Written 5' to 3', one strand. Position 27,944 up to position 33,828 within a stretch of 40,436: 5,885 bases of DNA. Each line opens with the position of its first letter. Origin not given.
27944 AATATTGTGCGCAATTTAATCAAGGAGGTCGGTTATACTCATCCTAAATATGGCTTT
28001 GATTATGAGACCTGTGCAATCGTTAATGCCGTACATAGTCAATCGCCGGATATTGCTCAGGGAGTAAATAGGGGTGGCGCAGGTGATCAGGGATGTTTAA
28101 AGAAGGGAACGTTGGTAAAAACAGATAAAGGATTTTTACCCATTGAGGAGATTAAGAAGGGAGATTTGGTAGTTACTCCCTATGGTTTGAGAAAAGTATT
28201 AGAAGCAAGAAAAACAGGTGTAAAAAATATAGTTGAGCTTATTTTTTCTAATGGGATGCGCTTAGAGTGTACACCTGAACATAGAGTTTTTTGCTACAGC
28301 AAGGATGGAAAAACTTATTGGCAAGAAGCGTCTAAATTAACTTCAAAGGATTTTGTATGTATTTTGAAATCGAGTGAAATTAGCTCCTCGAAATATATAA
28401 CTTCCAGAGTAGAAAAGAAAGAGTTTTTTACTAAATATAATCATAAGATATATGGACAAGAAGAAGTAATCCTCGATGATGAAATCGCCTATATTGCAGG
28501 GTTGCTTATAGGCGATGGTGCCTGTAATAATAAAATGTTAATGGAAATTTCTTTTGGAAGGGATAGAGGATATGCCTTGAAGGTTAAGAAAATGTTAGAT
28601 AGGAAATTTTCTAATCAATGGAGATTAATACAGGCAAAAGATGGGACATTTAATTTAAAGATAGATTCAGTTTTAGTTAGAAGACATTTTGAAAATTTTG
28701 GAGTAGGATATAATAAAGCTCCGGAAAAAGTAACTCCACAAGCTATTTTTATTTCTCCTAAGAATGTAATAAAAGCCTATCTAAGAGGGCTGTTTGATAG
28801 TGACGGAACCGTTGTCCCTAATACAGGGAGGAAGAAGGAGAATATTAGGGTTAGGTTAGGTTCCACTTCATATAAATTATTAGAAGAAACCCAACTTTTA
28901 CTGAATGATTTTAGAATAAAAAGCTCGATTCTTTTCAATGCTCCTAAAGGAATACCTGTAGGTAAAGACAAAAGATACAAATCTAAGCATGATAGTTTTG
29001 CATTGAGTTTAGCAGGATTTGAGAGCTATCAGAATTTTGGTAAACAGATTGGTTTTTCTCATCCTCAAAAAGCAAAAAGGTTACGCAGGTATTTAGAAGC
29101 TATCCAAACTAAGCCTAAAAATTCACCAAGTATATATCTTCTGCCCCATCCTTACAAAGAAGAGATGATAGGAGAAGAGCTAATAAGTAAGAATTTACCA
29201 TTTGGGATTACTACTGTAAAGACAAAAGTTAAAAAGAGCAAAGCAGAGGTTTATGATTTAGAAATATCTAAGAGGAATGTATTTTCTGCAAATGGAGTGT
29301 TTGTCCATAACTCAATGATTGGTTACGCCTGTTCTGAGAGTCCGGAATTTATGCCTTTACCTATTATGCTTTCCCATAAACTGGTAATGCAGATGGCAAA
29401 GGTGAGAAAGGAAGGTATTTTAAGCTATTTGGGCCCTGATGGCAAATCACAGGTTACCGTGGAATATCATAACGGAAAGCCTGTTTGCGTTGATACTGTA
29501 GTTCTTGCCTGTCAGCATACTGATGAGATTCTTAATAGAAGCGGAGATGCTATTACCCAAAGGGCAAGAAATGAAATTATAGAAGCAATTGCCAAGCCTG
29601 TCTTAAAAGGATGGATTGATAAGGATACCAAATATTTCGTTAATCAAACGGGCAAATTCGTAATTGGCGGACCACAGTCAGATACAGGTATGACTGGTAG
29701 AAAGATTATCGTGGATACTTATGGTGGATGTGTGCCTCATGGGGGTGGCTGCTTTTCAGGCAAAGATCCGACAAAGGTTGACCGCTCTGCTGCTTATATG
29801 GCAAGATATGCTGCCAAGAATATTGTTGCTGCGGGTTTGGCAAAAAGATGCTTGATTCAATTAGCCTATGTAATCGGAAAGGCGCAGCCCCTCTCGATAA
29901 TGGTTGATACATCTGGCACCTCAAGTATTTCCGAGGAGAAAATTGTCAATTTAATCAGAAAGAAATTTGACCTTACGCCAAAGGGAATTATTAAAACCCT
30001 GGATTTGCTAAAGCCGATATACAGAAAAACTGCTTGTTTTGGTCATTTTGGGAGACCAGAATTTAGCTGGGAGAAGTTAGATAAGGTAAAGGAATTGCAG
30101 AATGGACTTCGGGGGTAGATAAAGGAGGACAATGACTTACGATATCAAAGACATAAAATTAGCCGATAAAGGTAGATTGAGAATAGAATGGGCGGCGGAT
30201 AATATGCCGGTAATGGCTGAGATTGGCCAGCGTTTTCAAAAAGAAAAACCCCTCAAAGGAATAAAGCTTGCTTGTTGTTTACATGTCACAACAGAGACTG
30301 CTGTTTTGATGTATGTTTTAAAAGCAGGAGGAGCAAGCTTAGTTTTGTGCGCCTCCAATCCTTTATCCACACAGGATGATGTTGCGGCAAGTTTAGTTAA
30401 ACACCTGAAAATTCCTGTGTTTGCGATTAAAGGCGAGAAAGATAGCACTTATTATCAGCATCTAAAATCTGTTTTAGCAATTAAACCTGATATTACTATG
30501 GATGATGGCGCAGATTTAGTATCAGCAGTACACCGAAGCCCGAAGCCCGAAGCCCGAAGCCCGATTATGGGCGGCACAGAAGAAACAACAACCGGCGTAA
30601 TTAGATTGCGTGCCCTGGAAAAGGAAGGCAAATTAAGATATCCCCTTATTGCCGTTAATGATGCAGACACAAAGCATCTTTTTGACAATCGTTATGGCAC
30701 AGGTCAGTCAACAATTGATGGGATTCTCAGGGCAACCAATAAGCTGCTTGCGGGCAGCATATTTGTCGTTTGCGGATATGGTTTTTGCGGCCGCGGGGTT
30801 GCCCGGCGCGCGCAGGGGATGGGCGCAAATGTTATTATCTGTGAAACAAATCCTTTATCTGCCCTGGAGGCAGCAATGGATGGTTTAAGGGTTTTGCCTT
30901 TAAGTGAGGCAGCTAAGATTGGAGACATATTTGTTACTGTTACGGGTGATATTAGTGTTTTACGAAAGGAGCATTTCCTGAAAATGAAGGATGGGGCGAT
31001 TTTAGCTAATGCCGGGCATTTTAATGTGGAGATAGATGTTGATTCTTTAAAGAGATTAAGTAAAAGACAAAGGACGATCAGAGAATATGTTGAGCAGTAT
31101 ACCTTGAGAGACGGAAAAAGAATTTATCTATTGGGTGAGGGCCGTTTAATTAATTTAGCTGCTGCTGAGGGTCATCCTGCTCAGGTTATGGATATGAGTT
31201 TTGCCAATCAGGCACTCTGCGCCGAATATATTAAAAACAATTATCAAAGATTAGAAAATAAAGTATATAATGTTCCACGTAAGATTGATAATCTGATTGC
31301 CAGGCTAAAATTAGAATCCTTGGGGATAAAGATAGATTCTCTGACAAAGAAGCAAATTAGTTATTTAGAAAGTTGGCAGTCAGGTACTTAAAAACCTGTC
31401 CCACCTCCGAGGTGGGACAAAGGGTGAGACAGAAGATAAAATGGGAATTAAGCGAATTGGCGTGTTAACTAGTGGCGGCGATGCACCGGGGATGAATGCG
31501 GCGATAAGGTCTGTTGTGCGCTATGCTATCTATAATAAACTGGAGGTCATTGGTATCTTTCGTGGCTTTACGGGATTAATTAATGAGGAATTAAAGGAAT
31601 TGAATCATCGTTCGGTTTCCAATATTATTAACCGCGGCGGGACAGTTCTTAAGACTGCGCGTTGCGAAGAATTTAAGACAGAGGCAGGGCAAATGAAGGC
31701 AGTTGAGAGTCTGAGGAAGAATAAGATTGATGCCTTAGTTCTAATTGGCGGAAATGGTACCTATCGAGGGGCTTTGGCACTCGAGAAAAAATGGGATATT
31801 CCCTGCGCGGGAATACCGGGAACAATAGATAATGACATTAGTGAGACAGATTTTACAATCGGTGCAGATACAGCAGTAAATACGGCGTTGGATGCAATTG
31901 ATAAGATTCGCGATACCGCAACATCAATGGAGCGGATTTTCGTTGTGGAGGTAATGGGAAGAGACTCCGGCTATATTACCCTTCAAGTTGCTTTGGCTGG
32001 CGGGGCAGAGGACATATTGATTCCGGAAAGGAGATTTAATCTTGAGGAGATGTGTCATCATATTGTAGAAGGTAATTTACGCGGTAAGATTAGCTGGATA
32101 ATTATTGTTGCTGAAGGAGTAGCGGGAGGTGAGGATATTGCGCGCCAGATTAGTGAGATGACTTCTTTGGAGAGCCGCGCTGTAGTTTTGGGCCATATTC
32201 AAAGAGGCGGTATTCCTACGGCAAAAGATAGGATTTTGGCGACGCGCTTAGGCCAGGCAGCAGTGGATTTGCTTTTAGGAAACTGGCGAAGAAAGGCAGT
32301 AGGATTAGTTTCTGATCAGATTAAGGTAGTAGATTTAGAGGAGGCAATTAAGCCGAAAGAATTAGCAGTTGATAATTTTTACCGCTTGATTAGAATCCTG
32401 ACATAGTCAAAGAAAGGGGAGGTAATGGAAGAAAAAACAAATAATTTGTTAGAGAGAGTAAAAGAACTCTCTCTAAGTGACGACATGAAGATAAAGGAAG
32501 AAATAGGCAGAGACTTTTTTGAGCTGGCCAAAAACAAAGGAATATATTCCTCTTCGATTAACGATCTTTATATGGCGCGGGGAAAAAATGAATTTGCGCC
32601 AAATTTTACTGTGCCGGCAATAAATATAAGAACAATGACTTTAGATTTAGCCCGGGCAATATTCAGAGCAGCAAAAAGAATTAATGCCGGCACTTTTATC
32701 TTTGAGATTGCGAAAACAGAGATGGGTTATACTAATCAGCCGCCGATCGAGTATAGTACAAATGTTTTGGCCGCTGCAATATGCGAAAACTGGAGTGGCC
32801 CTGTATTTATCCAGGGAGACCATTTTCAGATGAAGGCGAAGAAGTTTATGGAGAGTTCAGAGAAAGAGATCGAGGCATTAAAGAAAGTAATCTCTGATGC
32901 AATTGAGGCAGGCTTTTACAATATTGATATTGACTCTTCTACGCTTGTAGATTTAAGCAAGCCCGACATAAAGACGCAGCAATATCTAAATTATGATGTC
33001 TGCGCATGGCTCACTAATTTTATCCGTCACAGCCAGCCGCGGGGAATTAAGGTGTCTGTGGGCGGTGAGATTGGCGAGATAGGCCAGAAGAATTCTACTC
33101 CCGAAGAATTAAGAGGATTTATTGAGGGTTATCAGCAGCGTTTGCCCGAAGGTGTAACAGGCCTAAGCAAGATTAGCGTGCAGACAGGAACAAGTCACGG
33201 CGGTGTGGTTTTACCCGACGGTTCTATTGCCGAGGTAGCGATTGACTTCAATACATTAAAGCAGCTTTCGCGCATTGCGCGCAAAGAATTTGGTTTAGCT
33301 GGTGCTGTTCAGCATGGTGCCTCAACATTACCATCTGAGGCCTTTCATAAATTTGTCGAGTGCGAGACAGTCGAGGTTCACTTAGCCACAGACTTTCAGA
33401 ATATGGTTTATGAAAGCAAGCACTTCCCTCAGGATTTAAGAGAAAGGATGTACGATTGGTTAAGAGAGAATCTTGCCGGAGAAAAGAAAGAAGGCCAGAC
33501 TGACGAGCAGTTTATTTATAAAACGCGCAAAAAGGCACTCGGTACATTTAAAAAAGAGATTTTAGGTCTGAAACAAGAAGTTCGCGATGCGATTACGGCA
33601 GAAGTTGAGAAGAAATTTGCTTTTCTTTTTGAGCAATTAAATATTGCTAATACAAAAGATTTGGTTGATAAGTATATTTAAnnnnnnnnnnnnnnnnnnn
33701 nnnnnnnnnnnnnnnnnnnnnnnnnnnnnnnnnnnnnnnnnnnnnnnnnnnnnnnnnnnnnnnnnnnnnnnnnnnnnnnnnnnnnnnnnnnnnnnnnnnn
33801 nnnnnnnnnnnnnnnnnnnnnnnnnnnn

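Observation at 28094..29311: Full-size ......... intein splitting the GAGDQG motif of SAM synthetase (MetK)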

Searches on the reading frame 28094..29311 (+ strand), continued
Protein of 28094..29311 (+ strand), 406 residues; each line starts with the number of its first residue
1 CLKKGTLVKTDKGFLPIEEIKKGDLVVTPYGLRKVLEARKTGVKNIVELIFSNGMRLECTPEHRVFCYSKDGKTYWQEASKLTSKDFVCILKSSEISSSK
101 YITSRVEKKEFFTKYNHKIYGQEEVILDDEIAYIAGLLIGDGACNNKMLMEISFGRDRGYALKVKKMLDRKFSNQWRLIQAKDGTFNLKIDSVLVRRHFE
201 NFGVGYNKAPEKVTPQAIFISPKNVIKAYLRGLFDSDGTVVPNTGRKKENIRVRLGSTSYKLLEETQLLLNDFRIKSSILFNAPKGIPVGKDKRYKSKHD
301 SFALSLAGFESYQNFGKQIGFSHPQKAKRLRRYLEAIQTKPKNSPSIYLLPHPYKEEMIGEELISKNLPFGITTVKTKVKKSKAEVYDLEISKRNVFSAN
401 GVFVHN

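Call 63: search_protein_families(library=pfam, proteins=[L015:3542-6946:+, L016:1393-3801:+, L017:3479-6928:+, L020:1669-3411:+, L021:3-2495:+, L022:2-1948:+, L023:2678-6400:+, L084:2530-6018:+, L085:862-4602:+], max_evalue=0.00001)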
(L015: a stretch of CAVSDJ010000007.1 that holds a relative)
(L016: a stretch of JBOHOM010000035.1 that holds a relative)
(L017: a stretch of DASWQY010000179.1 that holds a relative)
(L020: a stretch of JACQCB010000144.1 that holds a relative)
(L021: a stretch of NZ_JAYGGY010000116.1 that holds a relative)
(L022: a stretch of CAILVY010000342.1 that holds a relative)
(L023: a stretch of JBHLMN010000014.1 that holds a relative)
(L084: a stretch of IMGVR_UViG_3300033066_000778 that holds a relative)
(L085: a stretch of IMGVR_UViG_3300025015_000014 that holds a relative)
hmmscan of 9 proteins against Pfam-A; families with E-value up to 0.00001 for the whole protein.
L015:3542-6946:+ (1135 aa): 4 families
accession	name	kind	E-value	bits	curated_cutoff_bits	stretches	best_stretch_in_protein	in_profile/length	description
PF02562.22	PhoH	-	7.8e-82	274.1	27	3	1035-1124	116-205/205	PhoH-like protein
PF14528.11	LAGLIDADG_3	-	5e-29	100.8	22.5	1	384-463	3-82/82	LAGLIDADG-like domain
PF14890.11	Intein_splicing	-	3.2e-16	59.9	35.8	1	163-587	4-155/155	Intein splicing domain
PF05204.19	Hom_end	-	5.2e-06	27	21.1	0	881-951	2-70/110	Homing endonuclease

L016:1393-3801:+ (803 aa): 3 families
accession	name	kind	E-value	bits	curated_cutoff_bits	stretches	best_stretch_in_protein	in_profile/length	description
PF02562.22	PhoH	-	6.1e-89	297.4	27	2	585-757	33-205/205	PhoH-like protein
PF14528.11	LAGLIDADG_3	-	2.8e-23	82.4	22.5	1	380-460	2-82/82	LAGLIDADG-like domain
PF14890.11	Intein_splicing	-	1.1e-13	51.7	35.8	1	198-584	40-155/155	Intein splicing domain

L017:3479-6928:+ (1150 aa): 4 families
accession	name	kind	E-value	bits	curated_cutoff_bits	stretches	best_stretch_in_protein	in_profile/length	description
PF02562.22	PhoH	-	3.4e-84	281.9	27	3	1053-1142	116-205/205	PhoH-like protein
PF14528.11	LAGLIDADG_3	-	5.8e-33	113.4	22.5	2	405-484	3-82/82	LAGLIDADG-like domain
PF14890.11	Intein_splicing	-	1.2e-15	58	35.8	1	219-608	38-155/155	Intein splicing domain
PF05204.19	Hom_end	-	2.8e-07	31.1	21.1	0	407-473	16-86/110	Homing endonuclease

L020:1669-3411:+ (581 aa): 3 families
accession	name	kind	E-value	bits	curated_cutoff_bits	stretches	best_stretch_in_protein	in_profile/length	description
PF14528.11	LAGLIDADG_3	-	2.6e-21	76.1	22.5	1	427-507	2-82/82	LAGLIDADG-like domain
PF02562.22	PhoH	-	6.4e-07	29.5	27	1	168-200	2-34/205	PhoH-like protein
PF14890.11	Intein_splicing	-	2e-06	28.1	35.8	1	244-320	39-96/155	Intein splicing domain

L021:3-2495:+ (831 aa): 6 families
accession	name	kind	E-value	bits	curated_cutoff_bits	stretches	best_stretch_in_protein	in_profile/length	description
PF13245.12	AAA_19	-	1e-43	149.2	25.1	1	3-125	10-134/134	AAA domain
PF13604.12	AAA_30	-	8.4e-41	140.3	27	1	6-175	20-182/191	AAA domain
PF18335.7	SH3_13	-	4.7e-21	74.8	41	1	232-296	1-65/65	ATP-dependent RecD-like DNA helicase SH3 domain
PF14528.11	LAGLIDADG_3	-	7.6e-20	71.4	22.5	1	544-613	3-81/82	LAGLIDADG-like domain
PF13538.12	UvrD_C_2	-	7.2e-17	61.4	27.4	1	754-796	7-52/52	UvrD-like helicase C-terminal domain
PF14890.11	Intein_splicing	-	7.5e-13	49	35.8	1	358-756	38-155/155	Intein splicing domain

L022:2-1948:+ (649 aa): 4 families
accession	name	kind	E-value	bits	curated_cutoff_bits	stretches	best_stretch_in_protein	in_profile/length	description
PF14528.11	LAGLIDADG_3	-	1e-16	61.4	22.5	1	341-421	2-82/82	LAGLIDADG-like domain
PF13538.12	UvrD_C_2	-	2.2e-13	50.3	27.4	1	559-599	8-51/52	UvrD-like helicase C-terminal domain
PF18335.7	SH3_13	-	4e-11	43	41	1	24-83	1-57/65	ATP-dependent RecD-like DNA helicase SH3 domain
PF14890.11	Intein_splicing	-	5.5e-07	29.9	35.8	1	165-560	44-155/155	Intein splicing domain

L023:2678-6400:+ (1241 aa): 18 families
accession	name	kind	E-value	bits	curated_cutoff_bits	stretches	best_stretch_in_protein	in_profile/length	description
PF00004.35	AAA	-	4.5e-88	292.8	21.2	3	1002-1132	1-130/131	ATPase family associated with various cellular activities (AAA)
PF17862.7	AAA_lid_3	-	2.7e-31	107.1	27.2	2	1155-1200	1-44/45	AAA+ lid domain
PF02359.24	CDC48_N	-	1.9e-26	92.5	35.1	1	13-95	2-84/85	Cell division protein 48 (CDC48), N-terminal domain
PF14528.11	LAGLIDADG_3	-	6e-21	74.9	22.5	1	563-642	5-81/82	LAGLIDADG-like domain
PF02933.23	CDC48_2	-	1.8e-18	66.4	22.4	1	112-174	2-64/64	Cell division protein 48 (CDC48), domain 2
PF14890.11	Intein_splicing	-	1.7e-16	60.9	35.8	1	291-769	22-155/155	Intein splicing domain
PF13191.12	AAA_16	-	6.7e-12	46.7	32.6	0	993-1090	18-120/167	AAA ATPase domain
PF05496.18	RuvB_N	-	4.9e-11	43.1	27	0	221-256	35-70/159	Holliday junction DNA helicase RuvB P-loop domain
PF06068.19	TIP49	-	2.5e-10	40.5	23.8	0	1000-1054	51-106/347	TIP49 P-loop domain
PF13401.12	AAA_22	-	9.1e-09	36.2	27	0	1000-1033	6-42/130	AAA domain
PF07728.20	AAA_5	-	2e-08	34.8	22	0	1002-1119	2-135/139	AAA domain (dynein-related subfamily)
PF13173.12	AAA_14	-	2.4e-08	34.5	27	0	1000-1070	3-74/129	AAA domain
PF07724.20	AAA_2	-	1e-07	32.6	27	0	782-822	72-101/166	AAA domain (Cdc48 subfamily)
PF20720.3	nSTAND3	-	3.3e-07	30.6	27.2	0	1000-1044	18-65/155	Novel STAND NTPase 3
PF13521.12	AAA_28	-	3.7e-07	30.9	27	0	1002-1028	2-28/164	AAA domain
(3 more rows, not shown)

L084:2530-6018:+ (1163 aa): 2 families
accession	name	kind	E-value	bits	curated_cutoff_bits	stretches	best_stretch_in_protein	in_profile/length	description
PF14528.11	LAGLIDADG_3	-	2.8e-20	72.8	22.5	1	361-439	1-82/82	LAGLIDADG-like domain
PF14890.11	Intein_splicing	-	1.7e-09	38.1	35.8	1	168-571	11-155/155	Intein splicing domain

L085:862-4602:+ (1247 aa): 9 families
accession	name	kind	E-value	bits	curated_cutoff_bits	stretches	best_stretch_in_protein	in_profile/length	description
PF13604.12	AAA_30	-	5e-43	147.5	27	1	358-576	2-189/191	AAA domain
PF13245.12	AAA_19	-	2.5e-31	109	25.1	1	362-519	1-134/134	AAA domain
PF14528.11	LAGLIDADG_3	-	4.1e-16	59.5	22.5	1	942-1021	2-82/82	LAGLIDADG-like domain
PF14490.11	HHH_RecD2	-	4.7e-16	58.9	27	1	154-235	9-92/92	ATP-dependent RecD2 DNA helicase HHH domain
PF18335.7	SH3_13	-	1.8e-15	56.9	41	1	621-681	1-62/65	ATP-dependent RecD-like DNA helicase SH3 domain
PF13538.12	UvrD_C_2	-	3.3e-12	46.5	27.4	1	1155-1196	8-52/52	UvrD-like helicase C-terminal domain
PF23139.1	OB_YrrC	-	5.2e-12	46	27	1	7-77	3-70/76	ATP-dependent DNA helicase YrrC, OB-fold domain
PF13086.12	AAA_11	-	1.4e-10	41.8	27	0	358-421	2-73/257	AAA domain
PF01443.25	Viral_helicase1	-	1.3e-06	28.8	21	0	1155-1196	183-227/228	Viral superfamily 1 RNA helicase core domain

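Call 66: search_protein_families(library=pfam, proteins=[L012:21-536:+, L012:543-1247:+, L012:1258-1692:+, L012:5938-7500:-, L014:144-1691:-, L014:1721-2143:-, L014:2103-2519:-, L014:3035-3592:-, L014:6018-6932:-, L014:6859-8973:-], max_evalue=0.0001)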
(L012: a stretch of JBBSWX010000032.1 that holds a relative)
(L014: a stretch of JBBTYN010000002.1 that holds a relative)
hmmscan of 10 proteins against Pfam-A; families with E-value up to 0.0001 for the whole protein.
L012:21-536:+ (172 aa): 1 family
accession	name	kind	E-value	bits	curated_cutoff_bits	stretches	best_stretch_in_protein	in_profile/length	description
PF00535.33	Glycos_transf_2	-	2.1e-14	54.3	23.3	1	3-106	57-164/168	Glycosyl transferase family 2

L012:543-1247:+ (235 aa): 1 family
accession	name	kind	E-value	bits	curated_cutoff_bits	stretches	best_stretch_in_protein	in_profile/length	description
PF13489.12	Methyltransf_23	-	4.1e-05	23.8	27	0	50-133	3-85/164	Methyltransferase domain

L012:1258-1692:+ (145 aa): 0 families

L012:5938-7500:- (521 aa): 0 families

L014:144-1691:- (516 aa): 6 families
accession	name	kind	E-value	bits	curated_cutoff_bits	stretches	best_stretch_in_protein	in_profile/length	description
PF01078.27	Mg_chelatase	-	4.8e-88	294.4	20.3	1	202-406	1-206/207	Magnesium chelatase, subunit ChlI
PF13541.12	ChlI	-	4.6e-39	133.5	27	1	21-145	1-121/121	Subunit ChlI of Mg-chelatase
PF13335.12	Mg_chelatase_C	-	5.1e-31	107.5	26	1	413-511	1-94/94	Magnesium chelatase, subunit ChlI C-terminal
PF07728.20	AAA_5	-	1.2e-10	41.9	22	1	227-362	3-126/139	AAA domain (dynein-related subfamily)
PF00493.29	MCM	-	1.8e-09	37.5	23.3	1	296-359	111-174/224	MCM P-loop domain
PF00004.35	AAA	-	3.4e-05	24.7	21.2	0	227-247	2-22/131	ATPase family associated with various cellular activities (AAA)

L014:1721-2143:- (141 aa): 1 family
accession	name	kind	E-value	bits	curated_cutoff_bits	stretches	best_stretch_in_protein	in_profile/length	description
PF01258.23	zf-dskA_traR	-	1.3e-06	28.8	24.9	1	110-136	2-28/36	Prokaryotic dksA/traR C4-type zinc finger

L014:2103-2519:- (139 aa): 1 family
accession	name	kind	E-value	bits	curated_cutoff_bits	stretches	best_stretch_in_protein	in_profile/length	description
PF00293.34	NUDIX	-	8.6e-19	68.3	21.1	1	7-116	4-119/134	NUDIX domain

L014:3035-3592:- (186 aa): 1 family
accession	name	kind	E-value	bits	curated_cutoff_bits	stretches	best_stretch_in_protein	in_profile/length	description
PF13238.12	AAA_18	-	6e-05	23.9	29.4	1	4-131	1-119/128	AAA domain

L014:6018-6932:- (305 aa): 0 families

L014:6859-8973:- (705 aa): 5 families
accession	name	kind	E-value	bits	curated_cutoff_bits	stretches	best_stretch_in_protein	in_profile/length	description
PF01138.27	RNase_PH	-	1e-47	162.3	25.5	2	18-143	7-130/130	3' exoribonuclease family, domain 1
PF00575.29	S1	-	2.1e-17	63.7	22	1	621-694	1-74/74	S1 RNA binding domain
PF00013.35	KH_1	-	3.4e-11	43.2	21.5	1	561-617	3-66/66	KH domain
PF07650.23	KH_2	-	1.8e-05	24.9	22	1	556-601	23-68/78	KH domain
PF03725.20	RNase_PH_C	-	3.3e-05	24.2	20.8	0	463-530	2-64/67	3' exoribonuclease family, domain 2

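Call 74: search_protein_representatives(protein=window:28094-29311:+)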
Query: 406 residues. Proteins with E-value up to 0.001 (for the whole library): 5248; up to 1e-10: 845; up to 1e-30: 13. The best 150 are listed.
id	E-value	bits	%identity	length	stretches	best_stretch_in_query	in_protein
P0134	3.9e-181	618.7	65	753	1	1-406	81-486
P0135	2.8e-96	339.4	44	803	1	1-406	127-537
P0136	2.3e-39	152.0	26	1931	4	7-341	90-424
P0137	8.5e-39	150.1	30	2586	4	1-240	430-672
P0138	1.7e-36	142.5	28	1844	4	1-331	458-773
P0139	8.6e-35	136.9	27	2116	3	1-333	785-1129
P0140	3.6e-34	134.9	28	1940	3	1-330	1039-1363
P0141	5.7e-33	130.9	29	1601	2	1-332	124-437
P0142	6.5e-32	127.5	31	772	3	1-343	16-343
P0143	1.2e-31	126.6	33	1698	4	126-332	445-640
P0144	2.1e-31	125.8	29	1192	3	1-272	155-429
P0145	3.7e-31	125.0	33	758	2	1-341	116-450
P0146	1.0e-30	123.5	30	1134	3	1-238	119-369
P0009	1.3e-29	119.9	31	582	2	3-331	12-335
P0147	3.4e-29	118.5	28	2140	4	40-336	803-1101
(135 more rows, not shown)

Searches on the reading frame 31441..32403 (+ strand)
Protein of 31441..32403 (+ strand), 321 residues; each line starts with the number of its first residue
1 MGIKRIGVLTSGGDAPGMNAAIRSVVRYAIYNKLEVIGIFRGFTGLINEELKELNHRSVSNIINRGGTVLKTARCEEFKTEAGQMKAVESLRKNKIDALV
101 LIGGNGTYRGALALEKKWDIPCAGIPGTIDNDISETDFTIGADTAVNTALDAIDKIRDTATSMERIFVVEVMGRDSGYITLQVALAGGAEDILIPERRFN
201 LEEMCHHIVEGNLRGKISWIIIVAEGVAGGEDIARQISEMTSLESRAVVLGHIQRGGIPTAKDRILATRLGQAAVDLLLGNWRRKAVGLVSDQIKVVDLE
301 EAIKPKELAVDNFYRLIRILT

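Call 41: search_protein_families(library=pfam, proteins=[window:31441-32403:+], max_evalue=0.00001)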
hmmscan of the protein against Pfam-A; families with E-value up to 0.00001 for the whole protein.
window:31441-32403:+ (321 aa): 1 family
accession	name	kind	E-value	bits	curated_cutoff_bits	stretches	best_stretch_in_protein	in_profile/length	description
PF00365.25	PFK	-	1.1e-112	376.3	30.9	1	5-278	1-277/277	Phosphofructokinase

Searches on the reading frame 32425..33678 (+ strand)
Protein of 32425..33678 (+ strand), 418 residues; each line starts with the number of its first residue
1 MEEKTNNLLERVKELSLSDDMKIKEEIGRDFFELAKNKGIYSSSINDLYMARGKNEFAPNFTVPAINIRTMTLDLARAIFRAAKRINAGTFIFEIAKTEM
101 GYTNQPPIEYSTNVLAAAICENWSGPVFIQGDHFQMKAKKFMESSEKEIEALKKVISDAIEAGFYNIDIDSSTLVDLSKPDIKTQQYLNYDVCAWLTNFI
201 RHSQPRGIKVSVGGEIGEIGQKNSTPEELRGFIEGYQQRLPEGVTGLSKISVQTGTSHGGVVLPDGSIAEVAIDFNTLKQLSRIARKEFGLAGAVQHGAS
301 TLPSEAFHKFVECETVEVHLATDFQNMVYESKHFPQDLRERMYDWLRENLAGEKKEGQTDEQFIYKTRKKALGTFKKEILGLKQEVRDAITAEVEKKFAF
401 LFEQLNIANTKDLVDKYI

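Call 41: search_protein_families(library=pfam, proteins=[window:32425-33678:+], max_evalue=0.00001)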
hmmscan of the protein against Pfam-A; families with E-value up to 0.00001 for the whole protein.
window:32425-33678:+ (418 aa): 1 family
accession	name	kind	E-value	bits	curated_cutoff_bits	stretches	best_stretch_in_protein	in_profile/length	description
PF01116.26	F_bP_aldolase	-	6e-15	55.9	25.5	1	60-341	14-242/277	Fructose-bisphosphate aldolase class-II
